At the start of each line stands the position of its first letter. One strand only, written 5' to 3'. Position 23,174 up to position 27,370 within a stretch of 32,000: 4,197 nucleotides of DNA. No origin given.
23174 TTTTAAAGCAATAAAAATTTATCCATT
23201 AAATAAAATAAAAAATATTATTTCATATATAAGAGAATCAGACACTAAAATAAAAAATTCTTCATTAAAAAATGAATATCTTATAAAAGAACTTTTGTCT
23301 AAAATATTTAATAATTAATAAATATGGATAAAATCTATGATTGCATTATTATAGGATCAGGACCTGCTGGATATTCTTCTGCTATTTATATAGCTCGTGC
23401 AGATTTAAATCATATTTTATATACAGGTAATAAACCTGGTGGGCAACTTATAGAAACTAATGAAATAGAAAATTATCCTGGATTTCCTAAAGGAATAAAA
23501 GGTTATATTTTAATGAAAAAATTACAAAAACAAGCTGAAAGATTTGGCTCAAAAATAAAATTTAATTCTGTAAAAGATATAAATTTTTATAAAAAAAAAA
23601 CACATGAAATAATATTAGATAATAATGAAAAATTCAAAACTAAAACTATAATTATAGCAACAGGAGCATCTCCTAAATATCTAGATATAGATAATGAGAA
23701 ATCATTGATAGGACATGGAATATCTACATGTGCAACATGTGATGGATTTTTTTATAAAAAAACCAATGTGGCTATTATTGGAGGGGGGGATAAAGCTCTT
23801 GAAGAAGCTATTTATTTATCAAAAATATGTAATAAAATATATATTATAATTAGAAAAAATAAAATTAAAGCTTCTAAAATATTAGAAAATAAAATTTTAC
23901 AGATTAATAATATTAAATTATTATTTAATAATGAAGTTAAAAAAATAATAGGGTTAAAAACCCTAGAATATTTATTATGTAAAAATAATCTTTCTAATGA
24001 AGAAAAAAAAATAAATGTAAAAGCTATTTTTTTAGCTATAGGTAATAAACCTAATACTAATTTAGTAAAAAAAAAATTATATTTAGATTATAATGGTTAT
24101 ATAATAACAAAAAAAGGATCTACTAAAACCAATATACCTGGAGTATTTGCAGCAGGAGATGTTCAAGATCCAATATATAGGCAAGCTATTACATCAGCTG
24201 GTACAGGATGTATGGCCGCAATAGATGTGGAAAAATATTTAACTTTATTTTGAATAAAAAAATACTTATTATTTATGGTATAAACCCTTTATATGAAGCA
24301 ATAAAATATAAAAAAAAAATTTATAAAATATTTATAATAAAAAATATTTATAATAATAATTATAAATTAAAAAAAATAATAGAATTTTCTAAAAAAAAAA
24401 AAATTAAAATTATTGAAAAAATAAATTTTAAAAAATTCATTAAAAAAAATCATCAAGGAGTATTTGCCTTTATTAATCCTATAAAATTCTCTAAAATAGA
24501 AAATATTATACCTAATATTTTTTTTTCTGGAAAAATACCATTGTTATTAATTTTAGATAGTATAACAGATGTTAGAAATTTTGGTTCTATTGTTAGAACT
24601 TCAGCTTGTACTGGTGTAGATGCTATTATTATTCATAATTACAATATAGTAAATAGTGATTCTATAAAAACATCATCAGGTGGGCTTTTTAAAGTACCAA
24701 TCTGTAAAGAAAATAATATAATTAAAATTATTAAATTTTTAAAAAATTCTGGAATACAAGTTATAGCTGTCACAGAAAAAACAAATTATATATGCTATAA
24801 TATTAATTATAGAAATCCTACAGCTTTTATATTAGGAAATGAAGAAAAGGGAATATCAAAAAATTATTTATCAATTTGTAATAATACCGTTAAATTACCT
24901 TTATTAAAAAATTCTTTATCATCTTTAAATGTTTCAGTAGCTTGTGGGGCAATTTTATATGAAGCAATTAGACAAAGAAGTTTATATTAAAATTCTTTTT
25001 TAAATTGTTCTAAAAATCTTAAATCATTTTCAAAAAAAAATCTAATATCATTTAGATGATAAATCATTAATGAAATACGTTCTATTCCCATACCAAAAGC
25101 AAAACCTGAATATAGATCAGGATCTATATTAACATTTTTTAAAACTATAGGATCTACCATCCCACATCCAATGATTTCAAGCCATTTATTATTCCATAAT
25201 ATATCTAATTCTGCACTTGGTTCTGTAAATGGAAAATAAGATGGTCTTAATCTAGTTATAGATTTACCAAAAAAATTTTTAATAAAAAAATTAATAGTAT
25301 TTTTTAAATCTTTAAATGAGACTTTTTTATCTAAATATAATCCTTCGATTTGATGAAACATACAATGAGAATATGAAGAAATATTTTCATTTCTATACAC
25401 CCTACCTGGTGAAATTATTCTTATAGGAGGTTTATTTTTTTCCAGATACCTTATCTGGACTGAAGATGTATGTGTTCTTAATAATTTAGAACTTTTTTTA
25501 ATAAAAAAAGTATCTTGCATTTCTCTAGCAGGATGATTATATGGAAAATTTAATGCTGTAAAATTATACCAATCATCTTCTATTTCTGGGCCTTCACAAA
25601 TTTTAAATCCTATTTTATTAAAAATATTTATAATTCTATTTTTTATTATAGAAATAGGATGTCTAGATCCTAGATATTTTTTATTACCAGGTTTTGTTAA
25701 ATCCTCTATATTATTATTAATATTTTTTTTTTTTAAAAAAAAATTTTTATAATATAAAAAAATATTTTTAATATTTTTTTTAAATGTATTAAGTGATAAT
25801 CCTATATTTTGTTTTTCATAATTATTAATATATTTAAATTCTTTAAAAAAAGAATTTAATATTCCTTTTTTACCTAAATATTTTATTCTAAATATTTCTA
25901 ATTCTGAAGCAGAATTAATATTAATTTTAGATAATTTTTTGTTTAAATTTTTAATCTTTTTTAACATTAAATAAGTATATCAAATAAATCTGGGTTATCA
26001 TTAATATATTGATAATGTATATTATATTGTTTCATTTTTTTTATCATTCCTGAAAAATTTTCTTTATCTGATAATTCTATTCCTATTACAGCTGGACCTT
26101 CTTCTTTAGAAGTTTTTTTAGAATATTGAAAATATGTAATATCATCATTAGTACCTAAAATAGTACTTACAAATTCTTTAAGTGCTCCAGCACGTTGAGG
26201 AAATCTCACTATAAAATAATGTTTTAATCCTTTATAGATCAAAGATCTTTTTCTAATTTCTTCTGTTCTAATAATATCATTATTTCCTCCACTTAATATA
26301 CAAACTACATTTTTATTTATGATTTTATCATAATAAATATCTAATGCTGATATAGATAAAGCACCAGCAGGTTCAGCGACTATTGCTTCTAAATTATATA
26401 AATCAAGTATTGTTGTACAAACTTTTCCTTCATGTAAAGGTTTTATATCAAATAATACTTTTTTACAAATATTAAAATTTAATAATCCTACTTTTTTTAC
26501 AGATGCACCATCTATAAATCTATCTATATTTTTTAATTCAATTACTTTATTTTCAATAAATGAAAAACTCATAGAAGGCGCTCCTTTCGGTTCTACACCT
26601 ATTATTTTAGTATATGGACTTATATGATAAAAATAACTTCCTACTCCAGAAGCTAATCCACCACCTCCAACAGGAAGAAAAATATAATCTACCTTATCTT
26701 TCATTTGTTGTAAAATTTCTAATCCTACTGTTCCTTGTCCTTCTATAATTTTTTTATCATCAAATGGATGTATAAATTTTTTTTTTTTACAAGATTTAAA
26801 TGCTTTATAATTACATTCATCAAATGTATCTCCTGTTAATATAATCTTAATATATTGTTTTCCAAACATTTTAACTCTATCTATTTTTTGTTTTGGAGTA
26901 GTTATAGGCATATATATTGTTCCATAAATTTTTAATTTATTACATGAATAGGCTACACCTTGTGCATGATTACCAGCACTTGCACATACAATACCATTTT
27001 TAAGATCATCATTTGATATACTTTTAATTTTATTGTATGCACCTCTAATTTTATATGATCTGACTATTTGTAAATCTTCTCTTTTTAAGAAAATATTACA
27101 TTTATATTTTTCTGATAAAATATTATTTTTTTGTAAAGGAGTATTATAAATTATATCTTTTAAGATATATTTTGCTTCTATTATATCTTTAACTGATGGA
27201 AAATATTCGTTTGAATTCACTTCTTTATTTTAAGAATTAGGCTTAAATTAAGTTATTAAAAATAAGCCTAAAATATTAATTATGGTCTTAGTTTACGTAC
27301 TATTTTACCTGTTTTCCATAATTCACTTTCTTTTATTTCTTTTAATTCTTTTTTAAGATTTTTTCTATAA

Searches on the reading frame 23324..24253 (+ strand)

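Call 55: search_protein_families(library=ncbifam, proteins=[window:23324-24253:+], max_evalue=0.00001)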
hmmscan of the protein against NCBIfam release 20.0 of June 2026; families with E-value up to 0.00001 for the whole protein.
window:23324-24253:+ (309 aa): 46 families (the best 25 are shown)
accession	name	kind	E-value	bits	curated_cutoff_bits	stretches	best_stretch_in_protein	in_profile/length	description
TIGR01292.1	TRX_reduct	equivalog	8.2e-113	376.1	343.45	1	5-306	1-300/300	thioredoxin-disulfide reductase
NF007614.0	PRK10262.1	equivalog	1.1e-81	274.5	644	1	7-306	9-314/321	thioredoxin-disulfide reductase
TIGR03143.1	AhpF_homolog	hypoth_equivalog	3.8e-74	250.2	687.65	1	1-307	1-309/555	putative alkyl hydroperoxide reductase F subunit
TIGR03140.1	AhpF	equivalog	6.1e-65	219.7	502.9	1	3-302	211-508/515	alkyl hydroperoxide reductase subunit F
TIGR01350.1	lipoamide_DH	equivalog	8.9e-22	77.4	408.8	1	80-284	104-312/461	dihydrolipoyl dehydrogenase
TIGR04018.1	Bthiol_YpdA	hypoth_equivalog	2.3e-18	66.1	339.9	1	79-282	89-290/316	YpdA family putative bacillithiol disulfide reductase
NF004945.0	PRK06292.2-3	equivalog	2.6e-18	66.2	494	1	76-281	95-305/457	dihydrolipoyl dehydrogenase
TIGR02053.1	MerA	equivalog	6.7e-18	64.9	454.45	1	93-300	116-326/465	mercury(II) reductase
TIGR03385.1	CoA_CoA_reduc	equivalog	4.9e-17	61.8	578.8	1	61-286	56-288/439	CoA-disulfide reductase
NF004776.0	PRK06116.1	equivalog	1.2e-16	60.8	480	1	80-283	105-307/450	glutathione-disulfide reductase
NF004943.0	PRK06292.2-1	equivalog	2.2e-16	59.7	432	1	82-281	99-308/456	dihydrolipoyl dehydrogenase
NF004947.0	PRK06292.2-5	equivalog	1.8e-12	46.9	592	1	77-281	97-310/474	dihydrolipoyl dehydrogenase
NF004944.0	PRK06292.2-2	equivalog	3.1e-12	45.9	619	1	86-287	107-313/460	dihydrolipoyl dehydrogenase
NF004991.0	PRK06370.1-3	subfamily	3.1e-12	45.8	620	1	95-281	154-342/509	FAD-containing oxidoreductase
NF003585.0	PRK05249.1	equivalog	5.5e-12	45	465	1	87-280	118-312/464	Si-specific NAD(P)(+) transhydrogenase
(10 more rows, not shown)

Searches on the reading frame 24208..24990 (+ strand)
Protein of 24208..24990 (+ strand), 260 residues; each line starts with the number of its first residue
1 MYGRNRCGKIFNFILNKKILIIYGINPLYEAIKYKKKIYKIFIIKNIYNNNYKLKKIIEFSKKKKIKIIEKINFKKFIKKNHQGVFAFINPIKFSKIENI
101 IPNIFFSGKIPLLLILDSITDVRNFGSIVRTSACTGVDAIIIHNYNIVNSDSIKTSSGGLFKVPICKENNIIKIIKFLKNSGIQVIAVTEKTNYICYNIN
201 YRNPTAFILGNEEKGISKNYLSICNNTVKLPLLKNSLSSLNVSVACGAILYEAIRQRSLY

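Call 55: search_protein_families(library=ncbifam, proteins=[window:24208-24990:+], max_evalue=0.00001)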
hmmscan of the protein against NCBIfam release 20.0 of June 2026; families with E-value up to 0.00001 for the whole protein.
window:24208-24990:+ (260 aa): 8 families
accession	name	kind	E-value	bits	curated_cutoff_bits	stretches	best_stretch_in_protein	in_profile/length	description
TIGR00186.1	rRNA_methyl_3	equivalog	2.2e-47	161.6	160.15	1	21-257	4-240/240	23S rRNA (guanosine(2251)-2'-O)-methyltransferase RlmB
NF008386.0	PRK11181.1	equivalog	1.2e-34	119.6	366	1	21-258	4-243/244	23S rRNA (guanosine(2251)-2'-O)-methyltransferase RlmB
NF008295.0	PRK11081.1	equivalog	3e-22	79.3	227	1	107-258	15-166/230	tRNA (guanosine(18)-2'-O)-methyltransferase TrmH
NF000477.1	NshR_TsnR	equivalog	3.9e-17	62.6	425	1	21-255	33-262/266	NshR/TsnR family 23S rRNA methyltransferase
NF008117.0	PRK10864.1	equivalog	3.6e-16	59.3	267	1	61-257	148-342/344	tRNA/rRNA methyltransferase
TIGR00185.1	tRNA_yibK_trmL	equivalog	1.7e-11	44.3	190.6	1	123-258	13-149/154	tRNA (uridine(34)/cytosine(34)/5-carboxymethylaminomethyluridine(34)-2'-O)-methyltransferase TrmL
NF000035.1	nosihep_NshR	exception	2.6e-10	40.2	500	1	114-253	119-260/274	NshR family nosiheptide/thiostrepton resistance 23S rRNA methyltransferase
NF007683.0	PRK10358.1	equivalog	3.4e-06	27.1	282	1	124-257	14-148/157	tRNA (uridine(34)/cytosine(34)/5-carboxymethylaminomethyluridine(34)-2'-O)-methyltransferase TrmL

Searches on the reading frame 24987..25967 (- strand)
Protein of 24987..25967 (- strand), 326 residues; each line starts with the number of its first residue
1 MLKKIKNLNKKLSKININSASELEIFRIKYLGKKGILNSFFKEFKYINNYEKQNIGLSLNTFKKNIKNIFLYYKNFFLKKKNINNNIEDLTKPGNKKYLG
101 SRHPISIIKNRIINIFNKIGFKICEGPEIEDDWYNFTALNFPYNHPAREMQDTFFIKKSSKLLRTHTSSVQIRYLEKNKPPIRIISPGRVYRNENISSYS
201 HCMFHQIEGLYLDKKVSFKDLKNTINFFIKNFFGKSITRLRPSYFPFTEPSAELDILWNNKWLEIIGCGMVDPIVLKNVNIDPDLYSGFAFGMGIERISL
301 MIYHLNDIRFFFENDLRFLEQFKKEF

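Call 55: search_protein_families(library=ncbifam, proteins=[window:24987-25967:-], max_evalue=0.00001)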
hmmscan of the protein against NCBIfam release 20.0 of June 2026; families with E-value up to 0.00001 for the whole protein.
window:24987-25967:- (326 aa): 5 families
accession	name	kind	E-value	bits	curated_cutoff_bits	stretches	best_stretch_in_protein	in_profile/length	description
TIGR00468.1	pheS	equivalog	6.1e-91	305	237.45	1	40-323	5-323/324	phenylalanine--tRNA ligase subunit alpha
NF003210.0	PRK04172.1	equivalog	4.8e-59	200.5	350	2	161-323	332-492/496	phenylalanine--tRNA ligase subunit alpha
NF051887.1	PheS_related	equivalog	2.8e-41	141.8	300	1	89-323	3-240/349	PheS-related mystery ligase SrmL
TIGR00469.1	pheS_mito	equivalog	5.4e-41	140.7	258.35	2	238-324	259-345/451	phenylalanine--tRNA ligase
TIGR00470.1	sepS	equivalog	6.4e-08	31.5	380.65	1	174-310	200-339/533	O-phosphoserine--tRNA ligase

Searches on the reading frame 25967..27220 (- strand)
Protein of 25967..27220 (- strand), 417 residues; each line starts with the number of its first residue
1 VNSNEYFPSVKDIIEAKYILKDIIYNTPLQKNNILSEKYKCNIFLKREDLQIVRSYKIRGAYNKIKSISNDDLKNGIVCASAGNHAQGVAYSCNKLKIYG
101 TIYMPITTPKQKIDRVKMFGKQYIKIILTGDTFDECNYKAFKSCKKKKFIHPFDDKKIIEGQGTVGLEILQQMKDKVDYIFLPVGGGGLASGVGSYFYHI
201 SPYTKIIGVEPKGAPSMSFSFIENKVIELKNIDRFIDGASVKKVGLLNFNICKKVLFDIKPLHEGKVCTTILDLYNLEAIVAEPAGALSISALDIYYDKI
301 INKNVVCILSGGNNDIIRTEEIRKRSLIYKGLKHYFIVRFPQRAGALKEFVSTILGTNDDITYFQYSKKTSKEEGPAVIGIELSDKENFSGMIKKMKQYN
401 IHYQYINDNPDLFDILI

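Call 55: search_protein_families(library=ncbifam, proteins=[window:25967-27220:-], max_evalue=0.00001)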
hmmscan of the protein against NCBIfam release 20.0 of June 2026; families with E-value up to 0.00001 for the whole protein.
window:25967-27220:- (417 aa): 38 families (the best 25 are shown)
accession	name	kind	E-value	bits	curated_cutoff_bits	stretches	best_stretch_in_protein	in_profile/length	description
TIGR02079.1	THD1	equivalog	3.2e-211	701.4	440.55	1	11-417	1-410/410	threonine ammonia-lyase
NF006390.0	PRK08639.1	equivalog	7.9e-186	618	421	1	8-417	7-418/418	threonine ammonia-lyase IlvA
NF006674.0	PRK09224.1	subfamily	1.6e-102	343.8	577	1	10-406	11-403/508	threonine ammonia-lyase IlvA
TIGR01124.1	ilvA_2Cterm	equivalog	3.5e-97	326.1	411.3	1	21-406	12-395/499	threonine ammonia-lyase, biosynthetic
NF009130.0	PRK12483.1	subfamily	1.5e-87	294.3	801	1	10-393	23-403/521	threonine ammonia-lyase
TIGR01127.1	ilvA_1Cterm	equivalog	5.9e-86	288.8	378.75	1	27-392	1-367/380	threonine ammonia-lyase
NF006389.0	PRK08638.1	equivalog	7.8e-80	268.3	453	1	9-323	10-324/333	bifunctional threonine ammonia-lyase/L-serine ammonia-lyase TdcB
NF005600.0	PRK07334.1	equivalog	3.6e-79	266.2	496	1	9-398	11-399/408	threonine ammonia-lyase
NF005292.0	PRK06815.1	equivalog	1.6e-64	217.9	371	1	11-314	6-308/320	threonine/serine dehydratase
NF005454.0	PRK07048.1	equivalog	3.8e-59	200.5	452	1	6-321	5-318/324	threo-3-hydroxy-L-aspartate ammonia-lyase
NF005680.0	PRK07476.1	equivalog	1.2e-58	198.6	413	1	9-321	6-318/326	hydroxyectoine utilization dehydratase EutB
NF005147.0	PRK06608.1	equivalog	4.6e-54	183.5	380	1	8-328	6-325/339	serine/threonine dehydratase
TIGR02991.1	ectoine_eutB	equivalog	1.2e-50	172.3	413.35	1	9-316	2-308/317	hydroxyectoine utilization dehydratase EutB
NF045641.2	BHydaspDhtseBhcB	equivalog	4.4e-49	167.3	550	1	8-317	2-308/312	beta-hydroxyaspartate dehydratase BhcB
NF006094.0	PRK08246.1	subfamily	4.1e-47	161.1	331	1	10-316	7-306/310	serine/threonine dehydratase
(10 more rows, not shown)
